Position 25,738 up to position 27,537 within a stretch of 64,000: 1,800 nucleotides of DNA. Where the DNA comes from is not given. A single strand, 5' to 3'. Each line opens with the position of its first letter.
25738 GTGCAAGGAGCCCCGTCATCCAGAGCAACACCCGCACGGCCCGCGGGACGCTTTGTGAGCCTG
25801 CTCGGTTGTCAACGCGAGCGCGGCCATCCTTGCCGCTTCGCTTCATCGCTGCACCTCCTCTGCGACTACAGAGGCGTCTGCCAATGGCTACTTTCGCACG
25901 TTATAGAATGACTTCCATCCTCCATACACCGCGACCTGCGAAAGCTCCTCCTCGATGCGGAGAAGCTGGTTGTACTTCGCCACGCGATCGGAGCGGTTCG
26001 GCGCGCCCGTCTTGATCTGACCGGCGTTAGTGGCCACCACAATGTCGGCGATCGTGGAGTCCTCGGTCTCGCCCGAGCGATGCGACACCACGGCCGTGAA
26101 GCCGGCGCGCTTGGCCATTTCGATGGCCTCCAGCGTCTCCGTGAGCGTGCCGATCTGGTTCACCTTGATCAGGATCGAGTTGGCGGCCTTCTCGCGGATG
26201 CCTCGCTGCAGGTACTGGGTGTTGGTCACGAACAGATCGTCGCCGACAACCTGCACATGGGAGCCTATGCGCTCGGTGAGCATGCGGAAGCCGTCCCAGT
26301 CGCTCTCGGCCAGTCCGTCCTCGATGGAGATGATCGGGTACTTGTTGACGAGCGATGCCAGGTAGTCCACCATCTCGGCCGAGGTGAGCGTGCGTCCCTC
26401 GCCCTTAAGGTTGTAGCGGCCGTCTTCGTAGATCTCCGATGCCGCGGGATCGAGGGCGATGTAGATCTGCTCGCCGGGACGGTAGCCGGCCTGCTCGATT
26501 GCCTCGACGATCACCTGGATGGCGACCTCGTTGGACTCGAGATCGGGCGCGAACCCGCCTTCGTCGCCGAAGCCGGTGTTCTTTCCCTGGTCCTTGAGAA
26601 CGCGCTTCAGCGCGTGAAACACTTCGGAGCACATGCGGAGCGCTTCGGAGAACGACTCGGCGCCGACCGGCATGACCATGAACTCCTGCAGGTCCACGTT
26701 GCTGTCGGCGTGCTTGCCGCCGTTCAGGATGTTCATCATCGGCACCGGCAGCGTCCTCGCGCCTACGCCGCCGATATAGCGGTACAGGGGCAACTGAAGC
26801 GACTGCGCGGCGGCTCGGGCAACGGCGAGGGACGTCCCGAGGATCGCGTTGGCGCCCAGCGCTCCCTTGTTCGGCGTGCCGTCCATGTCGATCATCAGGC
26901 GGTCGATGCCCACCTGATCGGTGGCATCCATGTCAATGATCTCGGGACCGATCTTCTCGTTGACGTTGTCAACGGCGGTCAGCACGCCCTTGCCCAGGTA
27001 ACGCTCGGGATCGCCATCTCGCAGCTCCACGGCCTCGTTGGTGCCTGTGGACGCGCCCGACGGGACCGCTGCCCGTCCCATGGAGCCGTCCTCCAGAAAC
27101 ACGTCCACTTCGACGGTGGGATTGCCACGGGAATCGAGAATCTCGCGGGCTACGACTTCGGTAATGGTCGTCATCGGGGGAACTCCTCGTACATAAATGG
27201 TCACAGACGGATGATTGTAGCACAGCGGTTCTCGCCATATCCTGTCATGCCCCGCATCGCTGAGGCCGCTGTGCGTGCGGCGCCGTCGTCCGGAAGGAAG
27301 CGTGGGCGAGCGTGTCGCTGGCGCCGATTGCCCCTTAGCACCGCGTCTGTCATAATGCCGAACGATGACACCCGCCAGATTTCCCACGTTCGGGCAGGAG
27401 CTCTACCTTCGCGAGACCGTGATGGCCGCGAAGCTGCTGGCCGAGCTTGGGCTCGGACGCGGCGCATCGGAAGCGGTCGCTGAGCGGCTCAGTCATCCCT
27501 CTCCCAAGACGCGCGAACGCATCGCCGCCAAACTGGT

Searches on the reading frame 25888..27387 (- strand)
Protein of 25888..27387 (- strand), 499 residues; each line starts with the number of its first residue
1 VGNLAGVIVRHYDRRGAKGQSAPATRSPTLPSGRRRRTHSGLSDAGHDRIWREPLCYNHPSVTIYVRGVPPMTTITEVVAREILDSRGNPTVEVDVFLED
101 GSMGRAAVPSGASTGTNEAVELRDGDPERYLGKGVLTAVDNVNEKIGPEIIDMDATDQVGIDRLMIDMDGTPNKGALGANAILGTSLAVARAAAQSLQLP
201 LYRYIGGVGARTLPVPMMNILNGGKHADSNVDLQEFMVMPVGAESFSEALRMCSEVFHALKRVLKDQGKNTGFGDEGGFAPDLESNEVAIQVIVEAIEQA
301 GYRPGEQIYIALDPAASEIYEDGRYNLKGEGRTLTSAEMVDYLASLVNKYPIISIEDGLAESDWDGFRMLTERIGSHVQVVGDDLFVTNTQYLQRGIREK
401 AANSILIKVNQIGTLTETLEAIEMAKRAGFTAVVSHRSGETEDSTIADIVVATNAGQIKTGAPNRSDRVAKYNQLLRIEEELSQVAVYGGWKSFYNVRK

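Call 77: search_protein_families(library=pfam, proteins=[window:25888-27387:-], max_evalue=0.00001)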
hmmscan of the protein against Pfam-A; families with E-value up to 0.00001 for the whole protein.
window:25888-27387:- (499 aa): 3 families
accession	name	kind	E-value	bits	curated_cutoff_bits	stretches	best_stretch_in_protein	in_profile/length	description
PF00113.28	Enolase_C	-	1.6e-131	438.5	21.5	1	212-495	3-294/296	Enolase, C-terminal TIM barrel domain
PF03952.21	Enolase_N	-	8.1e-62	207.6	35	1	75-205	1-131/131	Enolase, N-terminal domain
PF07476.17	MAAL_C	-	4e-06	26.6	27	1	368-457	130-220/249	Methylaspartate ammonia-lyase C-terminus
